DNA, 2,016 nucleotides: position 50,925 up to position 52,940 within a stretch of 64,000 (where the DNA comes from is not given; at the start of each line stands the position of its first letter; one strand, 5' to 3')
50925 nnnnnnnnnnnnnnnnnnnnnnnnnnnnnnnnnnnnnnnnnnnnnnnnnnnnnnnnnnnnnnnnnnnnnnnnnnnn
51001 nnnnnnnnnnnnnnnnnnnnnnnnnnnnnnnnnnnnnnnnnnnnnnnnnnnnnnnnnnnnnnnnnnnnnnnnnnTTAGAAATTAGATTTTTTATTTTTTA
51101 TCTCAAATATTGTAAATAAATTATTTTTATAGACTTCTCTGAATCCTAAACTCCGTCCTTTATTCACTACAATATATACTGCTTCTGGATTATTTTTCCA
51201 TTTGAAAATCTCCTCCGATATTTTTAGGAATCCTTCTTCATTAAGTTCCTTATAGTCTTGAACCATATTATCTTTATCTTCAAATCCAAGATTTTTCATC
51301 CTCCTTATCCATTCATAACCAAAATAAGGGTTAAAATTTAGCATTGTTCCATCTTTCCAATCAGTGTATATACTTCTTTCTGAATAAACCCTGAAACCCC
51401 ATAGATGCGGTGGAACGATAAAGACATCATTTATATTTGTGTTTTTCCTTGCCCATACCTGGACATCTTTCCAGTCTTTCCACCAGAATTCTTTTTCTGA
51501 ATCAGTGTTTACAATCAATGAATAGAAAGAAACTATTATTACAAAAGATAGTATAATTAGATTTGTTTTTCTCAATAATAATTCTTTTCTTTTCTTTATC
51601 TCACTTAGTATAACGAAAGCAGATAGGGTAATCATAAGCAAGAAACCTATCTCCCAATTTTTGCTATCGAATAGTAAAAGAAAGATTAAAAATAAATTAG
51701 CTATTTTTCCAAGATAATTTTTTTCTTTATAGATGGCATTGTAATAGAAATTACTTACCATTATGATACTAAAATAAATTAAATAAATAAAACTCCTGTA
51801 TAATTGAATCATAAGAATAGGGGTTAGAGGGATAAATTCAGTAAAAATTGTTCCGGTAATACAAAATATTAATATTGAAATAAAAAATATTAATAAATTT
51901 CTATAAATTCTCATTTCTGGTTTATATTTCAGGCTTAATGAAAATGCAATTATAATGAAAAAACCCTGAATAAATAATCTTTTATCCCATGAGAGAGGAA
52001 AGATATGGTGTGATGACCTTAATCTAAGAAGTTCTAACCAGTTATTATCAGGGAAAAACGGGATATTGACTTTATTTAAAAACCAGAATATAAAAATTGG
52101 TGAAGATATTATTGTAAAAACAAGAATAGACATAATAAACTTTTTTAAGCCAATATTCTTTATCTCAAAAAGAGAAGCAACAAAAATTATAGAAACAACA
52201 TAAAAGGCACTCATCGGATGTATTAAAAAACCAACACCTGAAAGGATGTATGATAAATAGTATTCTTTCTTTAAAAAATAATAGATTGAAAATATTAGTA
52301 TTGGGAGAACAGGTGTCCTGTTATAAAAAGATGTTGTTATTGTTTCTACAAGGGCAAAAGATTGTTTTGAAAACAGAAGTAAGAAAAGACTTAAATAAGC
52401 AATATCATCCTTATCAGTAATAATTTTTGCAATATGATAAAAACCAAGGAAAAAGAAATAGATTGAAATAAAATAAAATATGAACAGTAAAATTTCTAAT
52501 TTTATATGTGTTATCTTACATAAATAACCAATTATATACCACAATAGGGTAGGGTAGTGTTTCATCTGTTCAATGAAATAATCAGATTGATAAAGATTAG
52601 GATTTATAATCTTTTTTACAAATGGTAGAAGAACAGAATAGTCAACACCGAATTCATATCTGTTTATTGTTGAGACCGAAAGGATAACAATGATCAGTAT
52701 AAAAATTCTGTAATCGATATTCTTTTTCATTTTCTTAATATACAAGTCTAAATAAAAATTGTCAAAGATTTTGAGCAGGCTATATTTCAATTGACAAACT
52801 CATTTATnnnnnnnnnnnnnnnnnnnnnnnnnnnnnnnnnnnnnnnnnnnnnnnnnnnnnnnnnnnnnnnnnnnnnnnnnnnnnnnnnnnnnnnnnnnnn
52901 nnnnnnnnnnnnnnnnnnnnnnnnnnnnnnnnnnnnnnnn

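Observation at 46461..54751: Duplicated divergent two-gene module: unknown polytopic membrane protein paired with a GT-C-like membrane glycosyltransferase, each copy with back-to-back leaderless promoters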

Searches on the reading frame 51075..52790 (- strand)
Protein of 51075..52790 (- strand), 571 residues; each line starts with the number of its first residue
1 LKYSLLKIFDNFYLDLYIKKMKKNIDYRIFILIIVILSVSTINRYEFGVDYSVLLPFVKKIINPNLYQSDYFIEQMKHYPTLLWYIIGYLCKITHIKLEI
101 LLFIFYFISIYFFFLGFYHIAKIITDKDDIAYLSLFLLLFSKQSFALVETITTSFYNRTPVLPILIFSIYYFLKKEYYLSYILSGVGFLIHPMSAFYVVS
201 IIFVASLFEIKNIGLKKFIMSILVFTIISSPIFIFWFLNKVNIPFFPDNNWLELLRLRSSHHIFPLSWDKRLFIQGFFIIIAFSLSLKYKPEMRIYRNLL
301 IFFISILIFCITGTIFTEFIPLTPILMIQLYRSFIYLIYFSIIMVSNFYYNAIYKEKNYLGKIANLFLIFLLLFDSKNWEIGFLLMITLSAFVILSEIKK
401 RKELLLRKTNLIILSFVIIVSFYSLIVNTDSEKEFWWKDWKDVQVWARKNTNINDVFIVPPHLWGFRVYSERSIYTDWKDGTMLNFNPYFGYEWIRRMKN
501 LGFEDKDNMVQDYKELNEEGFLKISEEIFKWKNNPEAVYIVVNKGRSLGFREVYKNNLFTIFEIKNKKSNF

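Call 5: search_protein_families(library=pfam, proteins=[window:51075-52790:-], max_evalue=1)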
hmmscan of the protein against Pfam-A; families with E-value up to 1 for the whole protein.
window:51075-52790:- (571 aa): 2 families
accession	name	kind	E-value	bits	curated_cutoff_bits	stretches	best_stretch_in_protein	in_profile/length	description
PF20604.3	DUF6798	-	2.7e-14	53.1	26.9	1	439-500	2-60/61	Domain of unknown function (DUF6798)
PF14897.12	EpsG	-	0.11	12.1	30.1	1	29-374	3-308/326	EpsG family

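Call 6: search_protein_families(library=ncbifam, proteins=[window:51075-52790:-], max_evalue=1)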
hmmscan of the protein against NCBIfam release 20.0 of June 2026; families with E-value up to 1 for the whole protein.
window:51075-52790:- (571 aa): 0 families
